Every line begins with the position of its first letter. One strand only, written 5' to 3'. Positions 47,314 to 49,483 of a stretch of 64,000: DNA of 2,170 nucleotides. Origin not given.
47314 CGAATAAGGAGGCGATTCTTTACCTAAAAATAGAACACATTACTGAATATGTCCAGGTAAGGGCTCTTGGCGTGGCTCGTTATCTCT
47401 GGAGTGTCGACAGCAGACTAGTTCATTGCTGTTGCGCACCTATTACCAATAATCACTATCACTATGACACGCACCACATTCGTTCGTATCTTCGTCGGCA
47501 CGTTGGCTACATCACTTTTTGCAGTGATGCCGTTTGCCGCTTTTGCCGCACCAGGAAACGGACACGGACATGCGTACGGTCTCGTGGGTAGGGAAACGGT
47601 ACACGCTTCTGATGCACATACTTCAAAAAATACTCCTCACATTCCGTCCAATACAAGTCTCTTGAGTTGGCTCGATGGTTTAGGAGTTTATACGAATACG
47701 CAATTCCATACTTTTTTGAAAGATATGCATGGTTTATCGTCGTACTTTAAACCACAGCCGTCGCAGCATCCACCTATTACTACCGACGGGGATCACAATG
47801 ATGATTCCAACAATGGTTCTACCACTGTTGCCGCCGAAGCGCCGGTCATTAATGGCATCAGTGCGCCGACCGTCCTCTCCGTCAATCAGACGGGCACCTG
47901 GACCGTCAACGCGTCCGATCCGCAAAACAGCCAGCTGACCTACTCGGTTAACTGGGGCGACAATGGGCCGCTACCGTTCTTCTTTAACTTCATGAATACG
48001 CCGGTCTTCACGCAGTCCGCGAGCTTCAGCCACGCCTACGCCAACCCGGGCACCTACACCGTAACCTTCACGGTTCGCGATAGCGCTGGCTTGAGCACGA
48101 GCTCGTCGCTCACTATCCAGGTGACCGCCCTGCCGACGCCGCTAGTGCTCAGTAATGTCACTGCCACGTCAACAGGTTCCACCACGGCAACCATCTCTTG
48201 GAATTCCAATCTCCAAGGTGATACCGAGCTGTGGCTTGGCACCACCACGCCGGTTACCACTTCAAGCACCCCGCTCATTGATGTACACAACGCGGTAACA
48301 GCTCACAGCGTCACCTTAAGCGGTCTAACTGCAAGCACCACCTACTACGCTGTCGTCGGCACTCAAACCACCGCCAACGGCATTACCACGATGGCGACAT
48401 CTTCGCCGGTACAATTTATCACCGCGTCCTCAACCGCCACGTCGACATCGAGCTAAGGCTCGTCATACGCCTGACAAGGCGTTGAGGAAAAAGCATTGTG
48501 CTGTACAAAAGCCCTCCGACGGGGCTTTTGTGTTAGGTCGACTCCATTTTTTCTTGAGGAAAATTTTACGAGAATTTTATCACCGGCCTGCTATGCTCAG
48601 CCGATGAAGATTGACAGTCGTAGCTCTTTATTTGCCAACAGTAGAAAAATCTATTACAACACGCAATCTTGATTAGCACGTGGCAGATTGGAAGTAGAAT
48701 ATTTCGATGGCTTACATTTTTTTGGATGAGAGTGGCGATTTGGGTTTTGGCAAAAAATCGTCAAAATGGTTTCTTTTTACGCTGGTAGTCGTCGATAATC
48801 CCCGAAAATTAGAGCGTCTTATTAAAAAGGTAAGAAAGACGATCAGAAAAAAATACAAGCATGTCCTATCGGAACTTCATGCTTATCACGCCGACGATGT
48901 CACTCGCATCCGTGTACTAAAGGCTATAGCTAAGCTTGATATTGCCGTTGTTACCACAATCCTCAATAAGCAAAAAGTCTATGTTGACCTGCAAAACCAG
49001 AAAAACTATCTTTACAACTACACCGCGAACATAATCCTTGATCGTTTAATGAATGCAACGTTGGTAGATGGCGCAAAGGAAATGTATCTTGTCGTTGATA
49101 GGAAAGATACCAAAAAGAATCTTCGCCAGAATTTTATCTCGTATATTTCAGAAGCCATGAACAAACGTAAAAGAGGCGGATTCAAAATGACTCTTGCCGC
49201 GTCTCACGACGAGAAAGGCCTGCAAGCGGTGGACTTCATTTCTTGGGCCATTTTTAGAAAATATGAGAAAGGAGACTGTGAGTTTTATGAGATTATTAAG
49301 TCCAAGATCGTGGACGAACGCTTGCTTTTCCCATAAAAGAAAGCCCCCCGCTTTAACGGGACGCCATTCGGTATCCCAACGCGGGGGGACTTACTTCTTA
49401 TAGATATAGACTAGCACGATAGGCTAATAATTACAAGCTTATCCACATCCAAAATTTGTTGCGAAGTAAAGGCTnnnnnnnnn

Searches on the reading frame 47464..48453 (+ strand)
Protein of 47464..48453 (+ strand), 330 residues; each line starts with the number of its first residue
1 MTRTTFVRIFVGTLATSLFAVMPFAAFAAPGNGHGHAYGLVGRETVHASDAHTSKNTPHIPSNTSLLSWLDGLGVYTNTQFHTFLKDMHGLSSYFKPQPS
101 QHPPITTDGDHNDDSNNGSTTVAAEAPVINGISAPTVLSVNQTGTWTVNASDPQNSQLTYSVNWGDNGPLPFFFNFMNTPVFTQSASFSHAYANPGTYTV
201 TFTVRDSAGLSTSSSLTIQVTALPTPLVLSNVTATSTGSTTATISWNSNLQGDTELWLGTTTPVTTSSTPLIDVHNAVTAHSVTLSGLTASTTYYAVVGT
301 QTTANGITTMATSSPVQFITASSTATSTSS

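Call 61: search_protein_families(library=pfam, proteins=[window:47464-48453:+], max_evalue=0.0001)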
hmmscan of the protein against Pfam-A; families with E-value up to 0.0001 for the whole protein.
window:47464-48453:+ (330 aa): 3 families
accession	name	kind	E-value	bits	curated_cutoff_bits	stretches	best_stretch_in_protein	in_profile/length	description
PF18911.6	PKD_4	-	4.4e-14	52.7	27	1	125-220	2-83/85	PKD domain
PF00801.26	PKD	-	1.1e-06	29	23.5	1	135-214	8-75/80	PKD domain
PF16656.11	Pur_ac_phosph_N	-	4e-05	24.5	30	1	231-319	3-92/93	Purple acid Phosphatase, N-terminal domain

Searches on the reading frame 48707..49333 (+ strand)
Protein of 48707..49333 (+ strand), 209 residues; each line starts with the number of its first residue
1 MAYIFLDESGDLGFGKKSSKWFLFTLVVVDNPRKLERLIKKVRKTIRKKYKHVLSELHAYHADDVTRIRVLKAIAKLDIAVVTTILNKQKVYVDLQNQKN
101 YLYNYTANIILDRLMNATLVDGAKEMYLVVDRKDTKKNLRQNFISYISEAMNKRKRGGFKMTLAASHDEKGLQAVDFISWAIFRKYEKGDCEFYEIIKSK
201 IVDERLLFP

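Call 61: search_protein_families(library=pfam, proteins=[window:48707-49333:+], max_evalue=0.0001)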
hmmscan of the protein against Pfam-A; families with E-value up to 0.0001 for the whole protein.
window:48707-49333:+ (209 aa): 1 family
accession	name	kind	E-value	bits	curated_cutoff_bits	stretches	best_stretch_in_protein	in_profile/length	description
PF12686.12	DUF3800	-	5.1e-18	66.6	21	1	3-185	1-149/149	Protein of unknown function (DUF3800)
